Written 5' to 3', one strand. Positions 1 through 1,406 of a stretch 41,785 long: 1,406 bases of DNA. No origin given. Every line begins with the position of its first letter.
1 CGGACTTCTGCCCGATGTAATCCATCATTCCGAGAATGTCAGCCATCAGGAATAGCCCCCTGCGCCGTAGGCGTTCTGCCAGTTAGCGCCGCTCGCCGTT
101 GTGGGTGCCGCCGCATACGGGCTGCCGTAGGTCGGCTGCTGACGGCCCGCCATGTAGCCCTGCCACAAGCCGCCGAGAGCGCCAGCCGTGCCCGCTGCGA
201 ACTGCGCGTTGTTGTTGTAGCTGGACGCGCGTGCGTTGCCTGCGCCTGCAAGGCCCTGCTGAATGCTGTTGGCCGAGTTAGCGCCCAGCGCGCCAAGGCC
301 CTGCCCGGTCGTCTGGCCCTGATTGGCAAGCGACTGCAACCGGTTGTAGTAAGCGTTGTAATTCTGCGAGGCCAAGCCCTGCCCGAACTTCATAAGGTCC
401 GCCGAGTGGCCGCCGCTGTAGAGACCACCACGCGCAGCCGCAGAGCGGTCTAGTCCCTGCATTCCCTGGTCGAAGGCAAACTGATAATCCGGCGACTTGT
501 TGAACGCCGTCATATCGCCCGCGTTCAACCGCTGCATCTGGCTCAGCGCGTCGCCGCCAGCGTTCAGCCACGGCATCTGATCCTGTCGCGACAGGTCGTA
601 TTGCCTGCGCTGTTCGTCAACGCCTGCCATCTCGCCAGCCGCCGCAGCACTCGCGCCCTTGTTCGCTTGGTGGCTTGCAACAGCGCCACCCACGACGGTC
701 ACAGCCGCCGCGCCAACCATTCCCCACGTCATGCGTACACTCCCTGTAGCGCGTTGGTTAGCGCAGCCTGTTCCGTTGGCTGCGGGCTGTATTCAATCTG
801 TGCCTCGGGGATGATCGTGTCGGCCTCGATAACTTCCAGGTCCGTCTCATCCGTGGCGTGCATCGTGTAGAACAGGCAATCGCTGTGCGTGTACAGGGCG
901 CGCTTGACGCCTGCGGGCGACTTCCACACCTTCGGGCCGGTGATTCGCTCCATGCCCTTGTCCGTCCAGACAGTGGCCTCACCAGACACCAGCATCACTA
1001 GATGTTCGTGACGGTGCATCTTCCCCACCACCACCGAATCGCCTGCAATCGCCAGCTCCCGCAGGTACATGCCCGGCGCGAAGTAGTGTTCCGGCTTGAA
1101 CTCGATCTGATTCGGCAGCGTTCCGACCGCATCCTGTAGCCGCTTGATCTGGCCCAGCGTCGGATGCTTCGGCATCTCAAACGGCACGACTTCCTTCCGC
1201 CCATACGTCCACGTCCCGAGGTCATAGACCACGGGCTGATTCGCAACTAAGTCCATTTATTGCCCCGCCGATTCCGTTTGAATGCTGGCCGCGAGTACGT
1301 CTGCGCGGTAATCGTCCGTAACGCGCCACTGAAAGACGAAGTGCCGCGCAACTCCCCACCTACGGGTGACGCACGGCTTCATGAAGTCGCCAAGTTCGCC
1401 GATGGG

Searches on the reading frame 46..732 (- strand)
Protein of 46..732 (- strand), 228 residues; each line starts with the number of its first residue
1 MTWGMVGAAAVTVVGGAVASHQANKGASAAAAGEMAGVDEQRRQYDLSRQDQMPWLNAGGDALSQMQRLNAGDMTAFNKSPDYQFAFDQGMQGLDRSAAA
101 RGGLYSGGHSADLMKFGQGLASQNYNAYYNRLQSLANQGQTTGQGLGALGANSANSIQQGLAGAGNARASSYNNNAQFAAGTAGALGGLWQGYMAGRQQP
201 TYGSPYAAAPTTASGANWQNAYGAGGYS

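Call 3: search_protein_families(library=pfam, proteins=[window:46-732:-], max_evalue=0.1)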
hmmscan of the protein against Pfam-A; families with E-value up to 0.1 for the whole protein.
window:46-732:- (228 aa): 1 family
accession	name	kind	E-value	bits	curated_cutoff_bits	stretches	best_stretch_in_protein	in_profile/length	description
PF25688.1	P22_gp7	-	0.031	14.5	28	1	22-196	27-206/230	Bacteriophage P22 DNA ejection protein gp7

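Call 4: search_protein_families(library=phrogs, proteins=[window:46-732:-], max_evalue=0.01)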
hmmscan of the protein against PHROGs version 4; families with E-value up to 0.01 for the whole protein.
window:46-732:- (228 aa): 1 family
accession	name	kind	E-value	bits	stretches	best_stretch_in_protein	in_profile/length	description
phrog_598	-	DNA, RNA and nucleotide metabolism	1.4e-40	140.4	1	2-223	6-223/240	DNA ejection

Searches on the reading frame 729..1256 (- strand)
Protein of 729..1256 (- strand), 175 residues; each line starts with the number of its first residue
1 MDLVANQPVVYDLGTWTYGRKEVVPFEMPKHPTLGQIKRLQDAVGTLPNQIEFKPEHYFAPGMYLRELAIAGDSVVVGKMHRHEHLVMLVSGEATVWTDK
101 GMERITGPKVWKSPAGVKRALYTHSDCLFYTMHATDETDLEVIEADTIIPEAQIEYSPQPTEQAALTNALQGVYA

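Call 3: search_protein_families(library=pfam, proteins=[window:729-1256:-], max_evalue=0.1)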
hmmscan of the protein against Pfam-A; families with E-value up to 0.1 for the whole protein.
window:729-1256:- (175 aa): 0 families

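Call 4: search_protein_families(library=phrogs, proteins=[window:729-1256:-], max_evalue=0.01)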
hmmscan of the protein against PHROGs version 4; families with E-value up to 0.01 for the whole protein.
window:729-1256:- (175 aa): 3 families
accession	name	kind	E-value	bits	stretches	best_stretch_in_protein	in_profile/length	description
phrog_12032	-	tail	1.5e-35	123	1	36-153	22-139/160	short tail fiber protein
phrog_24280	-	tail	3.4e-32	112.3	1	37-155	32-149/169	tail fiber adhesin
phrog_34170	-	unknown function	6.1e-20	72.9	1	49-145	31-128/296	-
